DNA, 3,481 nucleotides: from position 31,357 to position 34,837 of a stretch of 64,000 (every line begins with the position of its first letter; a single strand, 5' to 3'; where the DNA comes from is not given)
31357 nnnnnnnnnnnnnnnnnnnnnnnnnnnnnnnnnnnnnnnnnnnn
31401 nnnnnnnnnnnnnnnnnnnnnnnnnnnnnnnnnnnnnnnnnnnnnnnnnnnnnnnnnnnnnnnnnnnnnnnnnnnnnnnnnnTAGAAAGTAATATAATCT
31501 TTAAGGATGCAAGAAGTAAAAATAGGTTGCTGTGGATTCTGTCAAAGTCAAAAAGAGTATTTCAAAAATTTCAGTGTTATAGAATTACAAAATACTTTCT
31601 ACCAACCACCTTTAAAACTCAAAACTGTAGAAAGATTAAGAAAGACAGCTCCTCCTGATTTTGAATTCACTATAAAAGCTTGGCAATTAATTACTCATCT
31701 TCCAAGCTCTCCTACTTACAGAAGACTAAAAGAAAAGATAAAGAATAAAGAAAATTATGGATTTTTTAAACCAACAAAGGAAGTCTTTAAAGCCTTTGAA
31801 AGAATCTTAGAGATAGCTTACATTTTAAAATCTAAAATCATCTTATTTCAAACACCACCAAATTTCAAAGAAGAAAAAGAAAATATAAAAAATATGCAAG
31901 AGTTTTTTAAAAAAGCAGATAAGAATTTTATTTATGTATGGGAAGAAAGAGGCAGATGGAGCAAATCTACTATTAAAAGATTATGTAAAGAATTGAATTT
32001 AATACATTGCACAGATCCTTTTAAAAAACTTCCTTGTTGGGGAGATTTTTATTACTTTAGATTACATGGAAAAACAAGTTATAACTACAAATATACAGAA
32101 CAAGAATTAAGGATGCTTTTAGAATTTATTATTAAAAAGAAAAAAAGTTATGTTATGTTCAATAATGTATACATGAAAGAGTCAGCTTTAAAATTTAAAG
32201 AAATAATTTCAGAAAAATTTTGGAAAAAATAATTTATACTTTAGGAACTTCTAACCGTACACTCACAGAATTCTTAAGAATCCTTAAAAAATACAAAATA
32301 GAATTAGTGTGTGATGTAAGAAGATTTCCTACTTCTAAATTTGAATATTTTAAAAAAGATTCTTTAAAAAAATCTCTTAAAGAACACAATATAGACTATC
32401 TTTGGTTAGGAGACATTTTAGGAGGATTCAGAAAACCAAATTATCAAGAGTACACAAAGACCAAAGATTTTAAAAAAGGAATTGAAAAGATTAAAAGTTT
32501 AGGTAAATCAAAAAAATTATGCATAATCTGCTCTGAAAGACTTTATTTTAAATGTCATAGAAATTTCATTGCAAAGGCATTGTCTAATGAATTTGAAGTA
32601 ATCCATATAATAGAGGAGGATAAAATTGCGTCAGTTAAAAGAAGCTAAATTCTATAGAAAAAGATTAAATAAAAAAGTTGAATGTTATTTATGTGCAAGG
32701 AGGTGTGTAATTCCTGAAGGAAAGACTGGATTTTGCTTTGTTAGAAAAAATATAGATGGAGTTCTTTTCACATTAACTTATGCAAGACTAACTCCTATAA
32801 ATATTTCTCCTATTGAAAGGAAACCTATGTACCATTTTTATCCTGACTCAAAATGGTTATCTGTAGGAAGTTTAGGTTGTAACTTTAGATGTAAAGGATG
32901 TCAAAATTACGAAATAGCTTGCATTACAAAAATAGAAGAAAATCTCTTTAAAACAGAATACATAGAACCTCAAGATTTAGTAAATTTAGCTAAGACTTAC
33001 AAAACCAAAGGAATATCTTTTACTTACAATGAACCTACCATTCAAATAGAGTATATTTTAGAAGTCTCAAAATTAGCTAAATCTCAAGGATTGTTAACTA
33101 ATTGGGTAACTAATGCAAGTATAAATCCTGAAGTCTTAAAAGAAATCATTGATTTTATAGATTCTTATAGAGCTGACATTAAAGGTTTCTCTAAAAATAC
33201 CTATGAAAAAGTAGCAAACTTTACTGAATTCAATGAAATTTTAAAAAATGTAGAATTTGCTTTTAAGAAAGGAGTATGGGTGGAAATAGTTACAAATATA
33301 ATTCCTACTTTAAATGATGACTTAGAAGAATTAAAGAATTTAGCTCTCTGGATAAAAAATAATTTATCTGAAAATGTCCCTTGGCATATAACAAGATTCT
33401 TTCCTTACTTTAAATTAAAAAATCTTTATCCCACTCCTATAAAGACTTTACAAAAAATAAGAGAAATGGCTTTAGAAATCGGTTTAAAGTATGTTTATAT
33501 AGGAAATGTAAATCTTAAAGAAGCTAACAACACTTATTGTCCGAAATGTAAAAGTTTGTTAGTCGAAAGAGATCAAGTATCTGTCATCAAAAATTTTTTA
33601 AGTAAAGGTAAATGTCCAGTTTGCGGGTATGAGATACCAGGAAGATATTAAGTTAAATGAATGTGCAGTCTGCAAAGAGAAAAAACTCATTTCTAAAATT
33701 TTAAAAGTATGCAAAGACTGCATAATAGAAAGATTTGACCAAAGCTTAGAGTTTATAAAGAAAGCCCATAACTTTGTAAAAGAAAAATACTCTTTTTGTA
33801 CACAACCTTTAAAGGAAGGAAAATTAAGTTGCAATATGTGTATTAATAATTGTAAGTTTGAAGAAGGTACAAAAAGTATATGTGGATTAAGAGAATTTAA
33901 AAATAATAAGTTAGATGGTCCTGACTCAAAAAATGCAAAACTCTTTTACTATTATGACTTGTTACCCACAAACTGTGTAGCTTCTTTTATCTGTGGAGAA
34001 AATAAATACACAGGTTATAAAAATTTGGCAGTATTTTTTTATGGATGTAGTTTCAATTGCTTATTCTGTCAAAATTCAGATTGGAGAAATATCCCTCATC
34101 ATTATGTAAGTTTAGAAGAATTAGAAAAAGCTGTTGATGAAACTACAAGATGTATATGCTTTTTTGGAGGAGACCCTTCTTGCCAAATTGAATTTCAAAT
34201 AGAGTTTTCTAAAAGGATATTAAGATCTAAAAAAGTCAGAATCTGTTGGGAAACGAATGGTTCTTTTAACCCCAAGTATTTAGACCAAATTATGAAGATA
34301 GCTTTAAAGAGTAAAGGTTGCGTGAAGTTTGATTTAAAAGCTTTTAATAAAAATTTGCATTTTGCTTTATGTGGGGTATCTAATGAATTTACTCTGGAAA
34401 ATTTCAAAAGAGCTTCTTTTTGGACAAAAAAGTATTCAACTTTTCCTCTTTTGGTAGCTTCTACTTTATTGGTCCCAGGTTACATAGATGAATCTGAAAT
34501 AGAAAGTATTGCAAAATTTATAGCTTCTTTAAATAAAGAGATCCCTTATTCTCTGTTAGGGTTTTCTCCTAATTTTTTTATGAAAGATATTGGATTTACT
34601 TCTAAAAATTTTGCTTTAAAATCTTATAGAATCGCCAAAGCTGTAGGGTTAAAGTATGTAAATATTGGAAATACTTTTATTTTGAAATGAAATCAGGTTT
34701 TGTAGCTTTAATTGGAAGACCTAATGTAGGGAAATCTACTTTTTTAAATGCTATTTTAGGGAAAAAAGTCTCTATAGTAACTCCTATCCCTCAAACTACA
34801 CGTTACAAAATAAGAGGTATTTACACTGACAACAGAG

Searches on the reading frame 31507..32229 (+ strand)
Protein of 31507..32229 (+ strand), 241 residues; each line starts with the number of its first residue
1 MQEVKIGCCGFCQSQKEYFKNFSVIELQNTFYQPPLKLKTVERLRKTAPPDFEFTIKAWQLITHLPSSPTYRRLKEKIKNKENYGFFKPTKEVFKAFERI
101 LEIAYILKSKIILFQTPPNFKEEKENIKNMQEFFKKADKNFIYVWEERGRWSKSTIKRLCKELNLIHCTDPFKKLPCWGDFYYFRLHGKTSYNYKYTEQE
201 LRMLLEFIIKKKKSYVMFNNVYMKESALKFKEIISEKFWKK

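Call 84: search_protein_families(library=pfam, proteins=[window:31507-32229:+], max_evalue=0.00001)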
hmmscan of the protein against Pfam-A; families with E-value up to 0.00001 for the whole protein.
window:31507-32229:+ (241 aa): 1 family
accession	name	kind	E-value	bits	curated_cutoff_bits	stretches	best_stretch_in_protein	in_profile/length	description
PF01904.24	DUF72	-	6.7e-33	115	25.3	1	16-230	12-211/217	Protein of unknown function DUF72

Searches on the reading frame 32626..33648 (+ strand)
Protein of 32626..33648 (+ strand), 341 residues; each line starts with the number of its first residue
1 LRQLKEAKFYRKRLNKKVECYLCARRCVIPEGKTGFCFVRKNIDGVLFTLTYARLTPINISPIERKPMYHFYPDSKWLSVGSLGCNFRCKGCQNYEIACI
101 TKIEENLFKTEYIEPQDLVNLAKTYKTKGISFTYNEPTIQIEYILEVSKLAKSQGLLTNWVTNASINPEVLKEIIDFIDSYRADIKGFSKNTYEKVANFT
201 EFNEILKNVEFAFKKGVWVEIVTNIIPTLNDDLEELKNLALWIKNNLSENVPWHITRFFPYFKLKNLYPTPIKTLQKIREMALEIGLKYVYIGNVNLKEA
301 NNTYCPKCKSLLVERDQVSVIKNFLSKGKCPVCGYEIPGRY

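Call 84: search_protein_families(library=pfam, proteins=[window:32626-33648:+], max_evalue=0.00001)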
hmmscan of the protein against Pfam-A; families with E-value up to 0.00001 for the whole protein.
window:32626-33648:+ (341 aa): 2 families
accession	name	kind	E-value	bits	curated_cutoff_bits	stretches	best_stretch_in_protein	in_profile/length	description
PF04055.27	Radical_SAM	-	7.8e-20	72.1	29.5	1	83-239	5-165/166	Radical SAM superfamily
PF13353.11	Fer4_12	-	2.4e-06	28.3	22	1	84-179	14-107/137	4Fe-4S single cluster domain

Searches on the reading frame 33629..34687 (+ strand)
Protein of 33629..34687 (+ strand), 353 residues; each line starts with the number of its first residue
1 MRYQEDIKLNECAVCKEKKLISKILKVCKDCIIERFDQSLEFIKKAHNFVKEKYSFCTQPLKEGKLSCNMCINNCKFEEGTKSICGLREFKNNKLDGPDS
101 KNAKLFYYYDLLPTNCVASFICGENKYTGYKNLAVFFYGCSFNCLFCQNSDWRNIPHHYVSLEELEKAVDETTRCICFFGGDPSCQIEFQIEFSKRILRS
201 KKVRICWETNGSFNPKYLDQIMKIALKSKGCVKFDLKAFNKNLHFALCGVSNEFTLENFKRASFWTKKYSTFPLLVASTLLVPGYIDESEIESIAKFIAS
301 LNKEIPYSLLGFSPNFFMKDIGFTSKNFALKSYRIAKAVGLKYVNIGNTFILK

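Call 84: search_protein_families(library=pfam, proteins=[window:33629-34687:+], max_evalue=0.00001)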
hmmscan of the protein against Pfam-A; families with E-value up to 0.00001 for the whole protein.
window:33629-34687:+ (353 aa): 2 families
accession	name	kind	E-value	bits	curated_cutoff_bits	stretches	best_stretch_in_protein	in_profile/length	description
PF04055.27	Radical_SAM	-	3.2e-16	60.4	29.5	1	136-263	3-137/166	Radical SAM superfamily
PF13353.11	Fer4_12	-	1.5e-06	29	22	1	133-219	8-99/137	4Fe-4S single cluster domain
